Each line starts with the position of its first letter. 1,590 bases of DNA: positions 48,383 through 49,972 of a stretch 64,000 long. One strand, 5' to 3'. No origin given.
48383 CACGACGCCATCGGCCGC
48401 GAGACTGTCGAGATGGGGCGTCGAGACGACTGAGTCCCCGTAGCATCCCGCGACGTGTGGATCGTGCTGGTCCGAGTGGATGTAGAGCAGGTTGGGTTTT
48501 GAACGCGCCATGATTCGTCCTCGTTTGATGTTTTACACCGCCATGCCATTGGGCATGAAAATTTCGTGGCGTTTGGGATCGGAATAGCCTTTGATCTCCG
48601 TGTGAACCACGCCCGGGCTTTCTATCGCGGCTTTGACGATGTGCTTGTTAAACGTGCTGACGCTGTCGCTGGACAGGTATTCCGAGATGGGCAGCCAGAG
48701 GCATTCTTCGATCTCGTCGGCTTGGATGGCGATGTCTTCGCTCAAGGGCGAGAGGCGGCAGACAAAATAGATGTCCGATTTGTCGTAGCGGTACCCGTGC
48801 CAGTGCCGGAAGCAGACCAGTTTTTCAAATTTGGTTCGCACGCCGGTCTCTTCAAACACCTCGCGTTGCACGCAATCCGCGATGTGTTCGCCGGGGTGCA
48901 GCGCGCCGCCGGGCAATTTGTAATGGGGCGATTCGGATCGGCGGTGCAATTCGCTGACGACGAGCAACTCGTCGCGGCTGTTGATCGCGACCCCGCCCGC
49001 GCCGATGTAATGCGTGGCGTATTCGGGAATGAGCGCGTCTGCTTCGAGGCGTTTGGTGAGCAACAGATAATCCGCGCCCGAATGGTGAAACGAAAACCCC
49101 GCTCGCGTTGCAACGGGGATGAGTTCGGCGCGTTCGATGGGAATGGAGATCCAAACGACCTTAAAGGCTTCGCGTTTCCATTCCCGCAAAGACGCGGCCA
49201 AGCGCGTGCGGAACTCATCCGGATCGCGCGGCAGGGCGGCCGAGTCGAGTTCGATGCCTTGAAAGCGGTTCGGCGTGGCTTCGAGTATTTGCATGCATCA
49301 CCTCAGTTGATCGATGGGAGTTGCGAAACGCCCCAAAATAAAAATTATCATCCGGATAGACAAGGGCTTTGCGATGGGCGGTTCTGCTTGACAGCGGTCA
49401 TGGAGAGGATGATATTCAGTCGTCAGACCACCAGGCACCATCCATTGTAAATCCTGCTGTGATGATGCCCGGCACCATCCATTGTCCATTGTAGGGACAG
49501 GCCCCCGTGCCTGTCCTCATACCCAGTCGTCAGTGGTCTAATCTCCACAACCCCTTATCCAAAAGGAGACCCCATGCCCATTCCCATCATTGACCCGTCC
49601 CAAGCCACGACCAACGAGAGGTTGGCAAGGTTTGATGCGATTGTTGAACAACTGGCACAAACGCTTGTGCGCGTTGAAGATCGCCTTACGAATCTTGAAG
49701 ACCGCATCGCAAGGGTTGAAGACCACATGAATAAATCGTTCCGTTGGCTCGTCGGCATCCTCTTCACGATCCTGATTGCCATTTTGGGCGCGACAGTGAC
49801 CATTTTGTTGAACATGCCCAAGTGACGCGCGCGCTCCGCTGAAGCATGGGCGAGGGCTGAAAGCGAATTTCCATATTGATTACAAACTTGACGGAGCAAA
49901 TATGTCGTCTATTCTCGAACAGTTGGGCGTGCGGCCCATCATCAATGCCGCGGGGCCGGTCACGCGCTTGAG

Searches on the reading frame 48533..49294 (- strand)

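Call 39: search_protein_families(library=pfam, proteins=[window:48533-49294:-], max_evalue=0.00001)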
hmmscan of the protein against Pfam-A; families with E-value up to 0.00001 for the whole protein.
window:48533-49294:- (253 aa): 2 families
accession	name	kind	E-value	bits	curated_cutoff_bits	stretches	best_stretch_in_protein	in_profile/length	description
PF18290.7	Nudix_hydro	-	2.3e-23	82.5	26.5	1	4-83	1-80/80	Nudix hydrolase domain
PF00293.34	NUDIX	-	1.7e-16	60.9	21.1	1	97-217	4-128/134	NUDIX domain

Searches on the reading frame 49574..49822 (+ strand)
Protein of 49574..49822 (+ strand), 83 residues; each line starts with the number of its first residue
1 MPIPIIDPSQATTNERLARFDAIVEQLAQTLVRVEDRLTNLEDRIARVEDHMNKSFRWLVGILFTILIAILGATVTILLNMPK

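Call 4: search_protein_families(library=pfam, proteins=[window:49574-49822:+], max_evalue=10)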
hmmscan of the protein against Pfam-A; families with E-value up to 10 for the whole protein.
seq(83 aa): 9 families
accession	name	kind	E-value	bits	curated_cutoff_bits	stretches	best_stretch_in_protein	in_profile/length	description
PF10779.14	XhlA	-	0.011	16.3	34.7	1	15-72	4-64/67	Haemolysin XhlA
PF10241.14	KxDL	-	0.013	16.3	27.2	1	10-55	36-81/86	Uncharacterized conserved protein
PF23991.1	DUF7310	-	0.024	15.6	40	1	24-49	25-50/83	Coiled-coil region of unknown function (DUF7310)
PF04102.17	SlyX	-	0.031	15.3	30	1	15-53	10-48/67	SlyX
PF09753.14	Use1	-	0.081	13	38.3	1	26-70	187-232/243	Membrane fusion protein Use1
PF05055.17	DUF677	-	0.083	12.2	29.1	1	16-65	144-188/336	Protein of unknown function (DUF677)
PF25526.1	LIP-1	-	0.092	12.5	34.1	1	15-53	139-177/250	Liprin-alpha-like coiled coil domain 2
PF02346.21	Vac_Fusion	-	0.15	12.1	24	1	25-52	10-37/56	Chordopoxvirus multifunctional envelope protein A27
PF08173.16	YbgT_YccB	-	0.22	12.1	26.2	1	56-74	4-22/27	Membrane bound YbgT-like protein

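Call 5: search_protein_families(library=ncbifam, proteins=[window:49574-49822:+], max_evalue=10)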
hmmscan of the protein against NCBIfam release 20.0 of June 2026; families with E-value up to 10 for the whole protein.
seq(83 aa): 8 families
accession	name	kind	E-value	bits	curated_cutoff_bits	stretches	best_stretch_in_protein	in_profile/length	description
TIGR04527.1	mycoplas_twoTM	subfamily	5.9e-05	22.9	125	1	17-78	142-205/248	MG_279/MG_280 family protein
NF053525.1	thylo_ssr2422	subfamily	0.00089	19.7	38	1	9-80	10-74/77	ssr2422 family thylakoid membrane protein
TIGR02978.1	phageshock_pspC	equivalog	0.024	14.5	104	1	12-53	66-108/121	envelope stress response membrane protein PspC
NF048001.1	GTP_morpho_1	equivalog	0.031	14.1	50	1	34-81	22-69/70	GTA head formation protein, RCAP_rcc01685 family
TIGR00383.1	corA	equivalog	0.038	13.3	200.75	1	20-55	142-179/320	magnesium/cobalt transporter CorA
NF047516.1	LA_3659_fam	equivalog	0.045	13.3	36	1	13-54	87-128/221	LA_3659 family protein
NF047514.1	SpiroCoCo_N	equivalog_domain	0.045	13.3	75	1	13-54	87-128/221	SpiroCoCo family coiled-coil protein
NF033921.0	por_somb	subfamily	0.17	10.5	100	1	12-54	72-114/485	iron uptake porin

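Call 13: find_homologous_proteins(query=window:49574-49822:+)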
Query seq(83 aa) (83 aa): 99 proteins with E <= 0.001 among 101 candidates.
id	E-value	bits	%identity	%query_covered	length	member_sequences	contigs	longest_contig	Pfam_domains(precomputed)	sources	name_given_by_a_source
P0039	2.5e-45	169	100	100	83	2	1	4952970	-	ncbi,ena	-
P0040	1.1e-41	157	84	100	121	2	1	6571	-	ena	-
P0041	1.3e-39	151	89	100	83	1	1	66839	-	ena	-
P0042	1.3e-39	151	86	100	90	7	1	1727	PF10779.15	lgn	-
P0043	9.6e-39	148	90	98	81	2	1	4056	-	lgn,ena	-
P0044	2.9e-37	143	72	100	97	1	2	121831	-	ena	-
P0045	1.5e-33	132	78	100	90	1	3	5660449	-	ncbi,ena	-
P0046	2.0e-33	131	76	100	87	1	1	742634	-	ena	-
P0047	3.4e-33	130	83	100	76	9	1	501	-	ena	-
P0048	3.5e-33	130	76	100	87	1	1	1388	-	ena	-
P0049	3.9e-33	130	76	100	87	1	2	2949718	-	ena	-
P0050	1.3e-32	129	66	100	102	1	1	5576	-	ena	-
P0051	1.4e-32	129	75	100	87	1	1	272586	-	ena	-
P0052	1.8e-32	128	76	100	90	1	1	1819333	-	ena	-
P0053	1.9e-32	128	76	100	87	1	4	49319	PF10779.15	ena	-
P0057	6.4e-32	126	74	100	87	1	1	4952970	-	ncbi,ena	-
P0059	2.4e-31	125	75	100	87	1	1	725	PF10779.15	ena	-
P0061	1.5e-30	122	74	100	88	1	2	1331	PF10779.15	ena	-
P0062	2.2e-30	122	74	100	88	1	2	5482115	PF10779.15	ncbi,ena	-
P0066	5.9e-30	120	73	100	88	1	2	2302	PF10779.15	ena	-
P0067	6.1e-30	120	73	100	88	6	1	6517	PF10779.15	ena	-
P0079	1.9e-28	115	70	100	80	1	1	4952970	-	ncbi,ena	-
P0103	9.7e-25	104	70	100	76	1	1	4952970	-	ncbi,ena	-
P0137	2.7e-4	39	42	77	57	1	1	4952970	-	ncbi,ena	-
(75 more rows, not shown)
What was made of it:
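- Tried and rejected: P0039, P0057, P0079, P0103 and the fragment P0137 are all listed on a 4,952,970-bp contig (call 13).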

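Call 16: find_related_loci(query=window:49574-49822:+, collection=genome_contigs, flank=4000)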
Query seq(83 aa) (83 aa) in genome_contigs; peptide patterns used: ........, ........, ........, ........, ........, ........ (x = any residue, [..] = any of these).
585 stretches matched a pattern; 5 encode a relative of the query (tblastn E <= 1e-3); 4 distinct loci.
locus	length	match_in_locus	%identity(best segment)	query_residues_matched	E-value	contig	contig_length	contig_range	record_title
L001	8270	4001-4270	78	1-83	2e-41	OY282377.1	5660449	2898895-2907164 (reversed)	MAG: uncultured Latescibacteria bacterium genome assembly, chromosome: 1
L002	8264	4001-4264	74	1-83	4e-39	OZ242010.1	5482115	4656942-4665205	MAG: Candidatus Latescibacterota bacterium isolate 318c57a3-5c92-4b38-acc3-b9680ed3e2d2 genome assembly, chromosome: 1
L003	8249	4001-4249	73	1-83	7e-39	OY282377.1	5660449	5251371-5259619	MAG: uncultured Latescibacteria bacterium genome assembly, chromosome: 1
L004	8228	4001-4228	70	1-83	2e-34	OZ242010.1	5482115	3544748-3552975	MAG: Candidatus Latescibacterota bacterium isolate 318c57a3-5c92-4b38-acc3-b9680ed3e2d2 genome assembly, chromosome: 1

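Call 29: search_protein_families(library=pfam, alignment_id=A2, max_evalue=0.01)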
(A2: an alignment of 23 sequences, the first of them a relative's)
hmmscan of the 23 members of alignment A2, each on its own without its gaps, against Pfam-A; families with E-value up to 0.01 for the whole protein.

A. member 1, P0039 (83 aa): 0 families

B. families by the number of members that match (of 23 scanned): 12 families
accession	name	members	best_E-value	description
PF16331.10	TolA_bind_tri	8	0.00037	TolA binding protein trimerisation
PF10779.14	XhlA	7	6.1e-06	Haemolysin XhlA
PF02346.21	Vac_Fusion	6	9.8e-05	Chordopoxvirus multifunctional envelope protein A27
PF23831.1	DUF7201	2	0.00031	Coiled-coil region of unknown function (DUF7201)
PF17280.7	DUF5345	1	0.00023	Family of unknown function (DUF5345)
PF05739.25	SNARE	1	0.00052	SNARE domain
PF25526.1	LIP-1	1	0.0035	Liprin-alpha-like coiled coil domain 2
PF09486.15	HrpB7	1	0.0038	Bacterial type III secretion protein (HrpB7)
PF12795.12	MscS_porin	1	0.005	Mechanosensitive ion channel porin domain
PF05667.16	CCDC22_CC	1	0.0051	CCDC22 protein coiled-coil region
PF25392.1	MS_channel_TM1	1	0.0067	Mechanosensitive ion channel, transmembrane helix 1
PF10241.14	KxDL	1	0.0086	Uncharacterized conserved protein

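Call 55: find_encoding_contigs(protein=P0057, flank=5000, max_places=3)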
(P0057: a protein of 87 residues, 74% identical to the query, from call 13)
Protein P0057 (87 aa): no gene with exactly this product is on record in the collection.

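Call 62: search_protein_families(library=pfam, alignment_id=A6, max_evalue=0.001)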
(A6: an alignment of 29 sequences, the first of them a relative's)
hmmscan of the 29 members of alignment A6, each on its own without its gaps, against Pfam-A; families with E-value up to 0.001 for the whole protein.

A. member 1, P0039 (83 aa): 0 families

B. families by the number of members that match (of 29 scanned): 23 families
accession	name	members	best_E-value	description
PF10779.14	XhlA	16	4e-11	Haemolysin XhlA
PF23991.1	DUF7310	12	3.8e-10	Coiled-coil region of unknown function (DUF7310)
PF06825.17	HSBP1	3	1.2e-07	Heat shock factor binding protein 1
PF16526.10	CLZ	3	7.9e-05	C-terminal leucine zipper domain of cyclic nucleotide-gated channels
PF01920.25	Prefoldin_2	2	3.4e-06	Prefoldin subunit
PF05377.16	FlaC_arch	2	0.00018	Flagella accessory protein C (FlaC)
PF16331.10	TolA_bind_tri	1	2.7e-05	TolA binding protein trimerisation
PF05478.16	Prominin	1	3.3e-05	Prominin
PF12795.12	MscS_porin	1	3.4e-05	Mechanosensitive ion channel porin domain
PF16928.10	Inj_translocase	1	4.8e-05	DNA/protein translocase of phage P22 injectosome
PF04513.17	Baculo_PEP_C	1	4.8e-05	Baculovirus polyhedron envelope protein, PEP, C terminus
PF07798.16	CCDC90-like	1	8.3e-05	Coiled-coil domain-containing protein 90-like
PF07889.17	DUF1664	1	0.00012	Protein of unknown function (DUF1664)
PF02346.21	Vac_Fusion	1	0.00022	Chordopoxvirus multifunctional envelope protein A27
PF10152.14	CCDC53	1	0.00033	Subunit CCDC53 of WASH complex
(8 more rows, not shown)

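Call 75: find_related_loci(query=A2, collection=viral_contigs, flank=4000)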
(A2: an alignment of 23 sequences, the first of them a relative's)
Query A2 (83 aa) in viral_contigs; peptide patterns used: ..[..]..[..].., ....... (x = any residue, [..] = any of these).
46 stretches matched a pattern, but none encodes a relative of the query by tblastn (E <= 1e-3).

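Call 78: search_dna_similar(query=window:49574-49822:+, collection=phages, mode=protein, max_evalue=0.01, max_rows=15)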
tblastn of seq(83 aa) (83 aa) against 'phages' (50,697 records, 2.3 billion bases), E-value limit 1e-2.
No match.
